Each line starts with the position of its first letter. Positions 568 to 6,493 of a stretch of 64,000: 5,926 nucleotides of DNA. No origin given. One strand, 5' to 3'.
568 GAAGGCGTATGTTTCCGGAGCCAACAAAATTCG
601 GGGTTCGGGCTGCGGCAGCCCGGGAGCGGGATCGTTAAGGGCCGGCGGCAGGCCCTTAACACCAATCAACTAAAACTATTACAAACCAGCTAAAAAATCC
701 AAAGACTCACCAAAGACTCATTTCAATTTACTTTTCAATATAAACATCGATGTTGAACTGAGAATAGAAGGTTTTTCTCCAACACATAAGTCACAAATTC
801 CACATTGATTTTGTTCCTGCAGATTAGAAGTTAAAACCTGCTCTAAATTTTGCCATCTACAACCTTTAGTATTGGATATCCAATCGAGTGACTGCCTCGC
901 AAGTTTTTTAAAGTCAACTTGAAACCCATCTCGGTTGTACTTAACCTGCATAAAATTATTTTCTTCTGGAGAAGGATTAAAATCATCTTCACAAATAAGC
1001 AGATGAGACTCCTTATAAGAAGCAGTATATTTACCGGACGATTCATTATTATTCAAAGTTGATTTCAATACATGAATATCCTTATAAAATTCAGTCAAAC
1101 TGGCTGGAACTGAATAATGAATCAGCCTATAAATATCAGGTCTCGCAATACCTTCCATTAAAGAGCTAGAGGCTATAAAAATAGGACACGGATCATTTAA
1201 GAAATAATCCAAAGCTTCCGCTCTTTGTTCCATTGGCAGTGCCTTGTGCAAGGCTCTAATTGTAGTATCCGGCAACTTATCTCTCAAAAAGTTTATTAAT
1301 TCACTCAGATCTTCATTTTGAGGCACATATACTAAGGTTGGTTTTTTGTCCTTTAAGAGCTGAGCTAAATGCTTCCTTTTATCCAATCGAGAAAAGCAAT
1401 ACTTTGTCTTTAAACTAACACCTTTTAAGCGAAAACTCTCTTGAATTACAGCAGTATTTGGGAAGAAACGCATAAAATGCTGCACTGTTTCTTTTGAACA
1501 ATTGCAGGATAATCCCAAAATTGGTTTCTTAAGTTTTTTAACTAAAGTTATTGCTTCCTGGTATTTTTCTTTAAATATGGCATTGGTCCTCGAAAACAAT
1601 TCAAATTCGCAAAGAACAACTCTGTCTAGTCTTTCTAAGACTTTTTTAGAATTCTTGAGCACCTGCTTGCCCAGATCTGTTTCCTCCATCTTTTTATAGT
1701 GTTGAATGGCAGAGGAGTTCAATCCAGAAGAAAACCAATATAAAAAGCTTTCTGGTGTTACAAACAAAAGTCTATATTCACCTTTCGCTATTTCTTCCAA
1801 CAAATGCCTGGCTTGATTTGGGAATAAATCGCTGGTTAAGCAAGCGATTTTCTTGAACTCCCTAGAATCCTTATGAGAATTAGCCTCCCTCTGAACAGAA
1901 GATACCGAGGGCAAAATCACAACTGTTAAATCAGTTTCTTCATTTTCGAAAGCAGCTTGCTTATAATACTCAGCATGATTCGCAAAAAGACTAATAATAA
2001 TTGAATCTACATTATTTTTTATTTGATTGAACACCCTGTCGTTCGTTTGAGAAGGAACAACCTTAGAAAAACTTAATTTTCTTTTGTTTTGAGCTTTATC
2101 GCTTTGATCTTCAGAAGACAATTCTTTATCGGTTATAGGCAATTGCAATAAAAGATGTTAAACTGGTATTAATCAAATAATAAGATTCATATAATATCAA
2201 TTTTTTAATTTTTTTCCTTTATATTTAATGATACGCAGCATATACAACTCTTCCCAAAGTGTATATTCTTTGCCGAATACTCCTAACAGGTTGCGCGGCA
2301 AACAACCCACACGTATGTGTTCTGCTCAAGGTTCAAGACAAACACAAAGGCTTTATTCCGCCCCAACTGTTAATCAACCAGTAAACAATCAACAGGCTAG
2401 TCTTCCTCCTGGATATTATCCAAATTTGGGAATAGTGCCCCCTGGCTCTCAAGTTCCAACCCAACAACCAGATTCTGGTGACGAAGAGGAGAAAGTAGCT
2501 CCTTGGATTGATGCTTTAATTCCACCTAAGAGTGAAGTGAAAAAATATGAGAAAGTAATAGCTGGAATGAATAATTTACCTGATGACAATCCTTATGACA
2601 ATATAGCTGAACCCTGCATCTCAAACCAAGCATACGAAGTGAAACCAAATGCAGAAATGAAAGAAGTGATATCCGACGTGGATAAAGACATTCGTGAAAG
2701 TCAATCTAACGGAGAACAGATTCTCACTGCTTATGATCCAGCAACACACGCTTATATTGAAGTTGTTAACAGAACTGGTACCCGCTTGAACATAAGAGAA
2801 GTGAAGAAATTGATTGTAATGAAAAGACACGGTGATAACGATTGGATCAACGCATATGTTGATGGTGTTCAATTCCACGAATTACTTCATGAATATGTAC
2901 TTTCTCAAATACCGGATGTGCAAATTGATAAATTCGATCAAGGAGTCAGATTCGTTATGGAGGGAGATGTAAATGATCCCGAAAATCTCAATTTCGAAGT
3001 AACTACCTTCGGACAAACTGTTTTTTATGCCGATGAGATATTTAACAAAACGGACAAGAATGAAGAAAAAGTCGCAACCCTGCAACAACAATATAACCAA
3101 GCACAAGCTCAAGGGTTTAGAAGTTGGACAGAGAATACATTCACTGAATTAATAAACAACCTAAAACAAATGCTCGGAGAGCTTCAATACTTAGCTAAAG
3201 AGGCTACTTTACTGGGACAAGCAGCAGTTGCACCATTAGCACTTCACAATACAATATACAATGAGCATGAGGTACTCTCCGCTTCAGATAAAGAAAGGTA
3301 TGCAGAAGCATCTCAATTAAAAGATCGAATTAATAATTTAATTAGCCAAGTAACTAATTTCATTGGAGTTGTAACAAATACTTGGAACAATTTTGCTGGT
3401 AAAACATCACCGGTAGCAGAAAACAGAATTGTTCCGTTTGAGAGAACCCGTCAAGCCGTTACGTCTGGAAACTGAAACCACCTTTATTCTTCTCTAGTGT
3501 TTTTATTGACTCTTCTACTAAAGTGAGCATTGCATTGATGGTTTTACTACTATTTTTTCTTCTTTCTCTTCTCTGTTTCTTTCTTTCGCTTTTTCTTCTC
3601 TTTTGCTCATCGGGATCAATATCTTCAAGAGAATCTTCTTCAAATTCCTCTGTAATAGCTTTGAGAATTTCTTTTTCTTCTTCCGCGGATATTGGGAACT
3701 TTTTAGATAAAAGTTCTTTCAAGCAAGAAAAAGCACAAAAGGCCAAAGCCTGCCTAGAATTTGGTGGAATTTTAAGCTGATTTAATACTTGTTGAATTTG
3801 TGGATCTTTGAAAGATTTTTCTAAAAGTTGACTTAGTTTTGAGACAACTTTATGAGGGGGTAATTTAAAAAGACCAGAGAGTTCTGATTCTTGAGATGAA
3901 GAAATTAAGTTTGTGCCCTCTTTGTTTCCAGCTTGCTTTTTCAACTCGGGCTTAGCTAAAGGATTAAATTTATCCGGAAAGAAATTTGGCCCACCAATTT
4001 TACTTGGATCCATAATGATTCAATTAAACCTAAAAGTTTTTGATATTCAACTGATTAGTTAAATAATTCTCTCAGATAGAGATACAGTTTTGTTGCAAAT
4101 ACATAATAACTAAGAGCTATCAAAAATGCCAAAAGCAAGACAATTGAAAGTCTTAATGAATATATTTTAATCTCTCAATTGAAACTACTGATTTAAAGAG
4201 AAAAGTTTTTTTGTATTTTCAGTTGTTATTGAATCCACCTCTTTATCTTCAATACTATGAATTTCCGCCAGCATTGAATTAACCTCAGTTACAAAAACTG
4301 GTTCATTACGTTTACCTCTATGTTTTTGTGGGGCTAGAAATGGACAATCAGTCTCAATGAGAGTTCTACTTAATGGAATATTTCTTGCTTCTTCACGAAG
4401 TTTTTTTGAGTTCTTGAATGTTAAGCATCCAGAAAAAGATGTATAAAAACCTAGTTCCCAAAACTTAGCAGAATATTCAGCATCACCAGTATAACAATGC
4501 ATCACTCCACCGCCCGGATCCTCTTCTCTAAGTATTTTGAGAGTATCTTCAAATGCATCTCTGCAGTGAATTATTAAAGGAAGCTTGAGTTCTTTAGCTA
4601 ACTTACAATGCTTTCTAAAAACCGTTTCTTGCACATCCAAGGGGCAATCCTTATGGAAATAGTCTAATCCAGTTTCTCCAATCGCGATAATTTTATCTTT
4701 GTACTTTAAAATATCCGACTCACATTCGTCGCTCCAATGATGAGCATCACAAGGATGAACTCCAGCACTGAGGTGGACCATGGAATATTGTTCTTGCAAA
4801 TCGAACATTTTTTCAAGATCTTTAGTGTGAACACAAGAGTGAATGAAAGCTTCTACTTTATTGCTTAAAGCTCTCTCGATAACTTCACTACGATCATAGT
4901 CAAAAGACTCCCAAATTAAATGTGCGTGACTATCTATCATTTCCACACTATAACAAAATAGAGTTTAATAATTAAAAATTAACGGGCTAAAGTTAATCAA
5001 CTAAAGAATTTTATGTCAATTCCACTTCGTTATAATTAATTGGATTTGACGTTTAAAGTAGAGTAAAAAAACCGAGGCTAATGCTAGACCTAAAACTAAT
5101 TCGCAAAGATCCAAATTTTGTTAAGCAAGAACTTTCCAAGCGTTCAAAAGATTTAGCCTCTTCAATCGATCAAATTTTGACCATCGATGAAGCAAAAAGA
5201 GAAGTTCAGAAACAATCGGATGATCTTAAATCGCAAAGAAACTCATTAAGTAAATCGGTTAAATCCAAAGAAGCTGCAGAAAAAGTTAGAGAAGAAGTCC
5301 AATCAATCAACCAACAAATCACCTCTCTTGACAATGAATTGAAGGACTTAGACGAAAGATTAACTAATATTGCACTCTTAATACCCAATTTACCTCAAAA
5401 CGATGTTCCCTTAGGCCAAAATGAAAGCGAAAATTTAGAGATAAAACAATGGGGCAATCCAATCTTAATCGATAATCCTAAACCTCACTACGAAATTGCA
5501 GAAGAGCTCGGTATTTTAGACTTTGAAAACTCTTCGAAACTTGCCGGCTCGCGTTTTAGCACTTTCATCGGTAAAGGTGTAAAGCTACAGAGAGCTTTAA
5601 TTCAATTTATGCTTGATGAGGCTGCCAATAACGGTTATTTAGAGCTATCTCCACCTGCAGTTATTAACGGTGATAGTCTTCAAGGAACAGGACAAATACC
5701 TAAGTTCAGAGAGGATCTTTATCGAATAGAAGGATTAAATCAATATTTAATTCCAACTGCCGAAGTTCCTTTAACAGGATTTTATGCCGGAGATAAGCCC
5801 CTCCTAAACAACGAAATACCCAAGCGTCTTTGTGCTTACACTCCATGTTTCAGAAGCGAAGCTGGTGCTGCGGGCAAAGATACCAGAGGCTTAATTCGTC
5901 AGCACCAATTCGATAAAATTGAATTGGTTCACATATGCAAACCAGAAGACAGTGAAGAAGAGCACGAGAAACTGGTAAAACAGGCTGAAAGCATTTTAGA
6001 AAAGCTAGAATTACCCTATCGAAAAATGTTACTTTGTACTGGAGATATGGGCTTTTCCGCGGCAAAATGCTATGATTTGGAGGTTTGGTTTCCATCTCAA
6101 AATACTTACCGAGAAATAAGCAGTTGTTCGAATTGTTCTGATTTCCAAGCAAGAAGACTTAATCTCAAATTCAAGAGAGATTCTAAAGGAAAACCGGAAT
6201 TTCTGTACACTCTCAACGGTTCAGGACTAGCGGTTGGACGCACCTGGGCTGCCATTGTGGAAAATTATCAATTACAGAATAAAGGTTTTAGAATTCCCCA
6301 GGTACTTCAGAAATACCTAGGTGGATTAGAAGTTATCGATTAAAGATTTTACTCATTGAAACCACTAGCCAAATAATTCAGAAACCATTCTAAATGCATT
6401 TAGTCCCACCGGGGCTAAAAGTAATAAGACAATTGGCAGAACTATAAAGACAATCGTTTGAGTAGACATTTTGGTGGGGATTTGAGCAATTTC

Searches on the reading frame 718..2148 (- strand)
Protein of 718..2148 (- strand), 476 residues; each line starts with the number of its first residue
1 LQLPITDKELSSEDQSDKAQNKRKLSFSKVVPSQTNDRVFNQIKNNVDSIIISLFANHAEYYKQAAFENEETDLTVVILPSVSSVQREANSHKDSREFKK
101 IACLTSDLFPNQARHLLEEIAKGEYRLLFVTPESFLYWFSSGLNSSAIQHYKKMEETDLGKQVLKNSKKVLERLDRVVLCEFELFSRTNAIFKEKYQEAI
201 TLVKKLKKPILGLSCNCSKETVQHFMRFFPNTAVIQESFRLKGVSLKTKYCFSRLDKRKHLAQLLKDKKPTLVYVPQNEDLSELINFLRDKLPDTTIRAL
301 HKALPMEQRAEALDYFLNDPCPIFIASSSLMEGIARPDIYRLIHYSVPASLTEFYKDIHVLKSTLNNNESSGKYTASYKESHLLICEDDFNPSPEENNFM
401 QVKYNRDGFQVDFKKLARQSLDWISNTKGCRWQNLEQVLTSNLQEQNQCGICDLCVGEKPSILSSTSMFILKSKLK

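Call 44: search_protein_families(library=pfam, max_evalue=0.00001, proteins=[window:718-2148:-])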
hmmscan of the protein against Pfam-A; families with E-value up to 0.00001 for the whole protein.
window:718-2148:- (476 aa): 1 family
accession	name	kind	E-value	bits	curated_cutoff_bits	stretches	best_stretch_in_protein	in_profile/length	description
PF00271.37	Helicase_C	-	8.7e-13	48.9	23.5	1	257-354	2-99/110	Helicase conserved C-terminal domain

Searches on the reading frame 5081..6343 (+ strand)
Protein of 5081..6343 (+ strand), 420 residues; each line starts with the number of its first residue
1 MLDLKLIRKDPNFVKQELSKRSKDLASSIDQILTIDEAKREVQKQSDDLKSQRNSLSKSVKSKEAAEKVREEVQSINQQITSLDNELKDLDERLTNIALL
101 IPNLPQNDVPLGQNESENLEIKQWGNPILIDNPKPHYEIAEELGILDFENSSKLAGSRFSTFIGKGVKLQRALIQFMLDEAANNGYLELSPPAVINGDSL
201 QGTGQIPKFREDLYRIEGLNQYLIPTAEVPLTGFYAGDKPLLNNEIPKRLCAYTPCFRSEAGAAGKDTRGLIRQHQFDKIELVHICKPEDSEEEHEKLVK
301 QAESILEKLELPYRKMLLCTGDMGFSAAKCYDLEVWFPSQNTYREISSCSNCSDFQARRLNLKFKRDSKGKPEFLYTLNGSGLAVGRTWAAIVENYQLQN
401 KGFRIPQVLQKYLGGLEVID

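Call 44: search_protein_families(library=pfam, max_evalue=0.00001, proteins=[window:5081-6343:+])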
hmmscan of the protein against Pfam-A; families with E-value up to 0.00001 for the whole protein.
window:5081-6343:+ (420 aa): 2 families
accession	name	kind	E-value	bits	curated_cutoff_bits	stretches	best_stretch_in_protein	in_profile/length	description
PF00587.30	tRNA-synt_2b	-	3.1e-39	135.3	29.3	1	220-396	10-179/179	tRNA synthetase class II core domain (G, H, P, S and T)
PF02403.27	Seryl_tRNA_N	-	3.9e-22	79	28.2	1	1-105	1-108/108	Seryl-tRNA synthetase N-terminal domain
